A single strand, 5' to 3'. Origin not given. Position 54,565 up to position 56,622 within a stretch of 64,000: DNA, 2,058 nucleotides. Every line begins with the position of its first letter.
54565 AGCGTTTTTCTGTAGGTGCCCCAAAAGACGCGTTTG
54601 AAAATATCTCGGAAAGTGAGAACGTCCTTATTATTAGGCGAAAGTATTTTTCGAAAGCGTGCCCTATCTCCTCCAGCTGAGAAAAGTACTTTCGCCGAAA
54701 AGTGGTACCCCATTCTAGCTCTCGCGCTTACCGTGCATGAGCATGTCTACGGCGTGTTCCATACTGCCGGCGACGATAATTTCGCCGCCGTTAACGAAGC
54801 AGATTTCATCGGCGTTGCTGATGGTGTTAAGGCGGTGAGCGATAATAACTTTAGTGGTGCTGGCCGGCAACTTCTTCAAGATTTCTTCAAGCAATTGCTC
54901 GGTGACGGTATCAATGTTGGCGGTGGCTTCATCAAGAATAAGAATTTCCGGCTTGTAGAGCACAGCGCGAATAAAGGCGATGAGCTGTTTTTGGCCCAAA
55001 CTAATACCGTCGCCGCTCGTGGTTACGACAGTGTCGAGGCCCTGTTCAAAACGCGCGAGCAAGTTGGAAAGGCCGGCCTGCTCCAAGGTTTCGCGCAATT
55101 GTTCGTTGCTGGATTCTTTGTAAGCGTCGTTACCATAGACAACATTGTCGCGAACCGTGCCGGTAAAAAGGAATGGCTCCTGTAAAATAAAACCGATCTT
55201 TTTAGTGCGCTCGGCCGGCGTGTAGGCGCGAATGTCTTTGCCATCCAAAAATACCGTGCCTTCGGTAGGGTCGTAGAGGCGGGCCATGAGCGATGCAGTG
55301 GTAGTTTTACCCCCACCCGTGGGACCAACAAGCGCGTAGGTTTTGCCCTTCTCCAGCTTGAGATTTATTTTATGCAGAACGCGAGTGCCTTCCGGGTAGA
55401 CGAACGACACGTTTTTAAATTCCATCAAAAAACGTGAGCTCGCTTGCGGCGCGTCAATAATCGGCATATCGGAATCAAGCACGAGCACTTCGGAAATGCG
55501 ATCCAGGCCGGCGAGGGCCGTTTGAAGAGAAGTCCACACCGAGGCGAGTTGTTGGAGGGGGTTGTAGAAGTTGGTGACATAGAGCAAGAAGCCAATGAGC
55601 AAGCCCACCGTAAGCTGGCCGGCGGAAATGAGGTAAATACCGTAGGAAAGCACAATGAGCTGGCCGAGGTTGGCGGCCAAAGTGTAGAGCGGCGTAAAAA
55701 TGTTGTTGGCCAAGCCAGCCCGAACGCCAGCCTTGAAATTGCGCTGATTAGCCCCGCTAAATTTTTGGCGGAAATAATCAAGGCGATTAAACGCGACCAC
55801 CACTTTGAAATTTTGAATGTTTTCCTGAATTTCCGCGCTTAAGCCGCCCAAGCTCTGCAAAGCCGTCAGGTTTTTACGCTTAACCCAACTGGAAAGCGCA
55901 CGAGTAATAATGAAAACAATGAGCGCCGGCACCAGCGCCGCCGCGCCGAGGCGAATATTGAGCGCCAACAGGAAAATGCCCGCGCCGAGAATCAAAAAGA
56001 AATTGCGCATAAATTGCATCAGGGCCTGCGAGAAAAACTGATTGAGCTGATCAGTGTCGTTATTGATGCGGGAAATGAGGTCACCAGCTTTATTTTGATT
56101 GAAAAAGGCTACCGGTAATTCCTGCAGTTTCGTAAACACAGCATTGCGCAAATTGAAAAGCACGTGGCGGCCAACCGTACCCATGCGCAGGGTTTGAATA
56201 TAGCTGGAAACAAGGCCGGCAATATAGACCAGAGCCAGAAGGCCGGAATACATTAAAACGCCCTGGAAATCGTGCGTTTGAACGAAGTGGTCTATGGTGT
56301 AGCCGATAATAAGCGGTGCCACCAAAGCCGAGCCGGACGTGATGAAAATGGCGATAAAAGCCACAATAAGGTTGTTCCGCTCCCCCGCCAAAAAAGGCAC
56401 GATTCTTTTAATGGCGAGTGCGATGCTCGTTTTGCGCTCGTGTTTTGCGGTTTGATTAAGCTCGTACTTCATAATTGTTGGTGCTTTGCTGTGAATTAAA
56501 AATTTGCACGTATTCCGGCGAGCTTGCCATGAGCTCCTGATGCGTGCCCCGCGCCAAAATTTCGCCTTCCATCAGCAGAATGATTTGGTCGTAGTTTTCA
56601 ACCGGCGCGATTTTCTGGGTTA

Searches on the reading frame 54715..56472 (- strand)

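Call 14: search_protein_families(library=pfam, proteins=[window:54715-56472:-], max_evalue=0.001)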
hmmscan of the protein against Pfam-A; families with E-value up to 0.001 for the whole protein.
window:54715-56472:- (585 aa): 6 families
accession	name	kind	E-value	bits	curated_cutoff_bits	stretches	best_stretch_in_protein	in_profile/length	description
PF00664.28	ABC_membrane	-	8e-51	173.7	28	1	35-305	1-273/274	ABC transporter transmembrane region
PF00005.33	ABC_tran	-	1.3e-29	104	25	1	366-518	1-137/137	ABC transporter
PF02463.25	SMC_N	-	0.00029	20.8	40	0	458-559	122-210/220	RecF/RecN/SMC N terminal domain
PF00270.35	DEAD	-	0.0004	20.6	26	0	470-538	87-150/167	DEAD/DEAH box helicase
PF06414.18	Zeta_toxin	-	0.00062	19.7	22.3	0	374-420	14-60/199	Zeta toxin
PF13401.12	AAA_22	-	0.00064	20.5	27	0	379-532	8-105/130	AAA domain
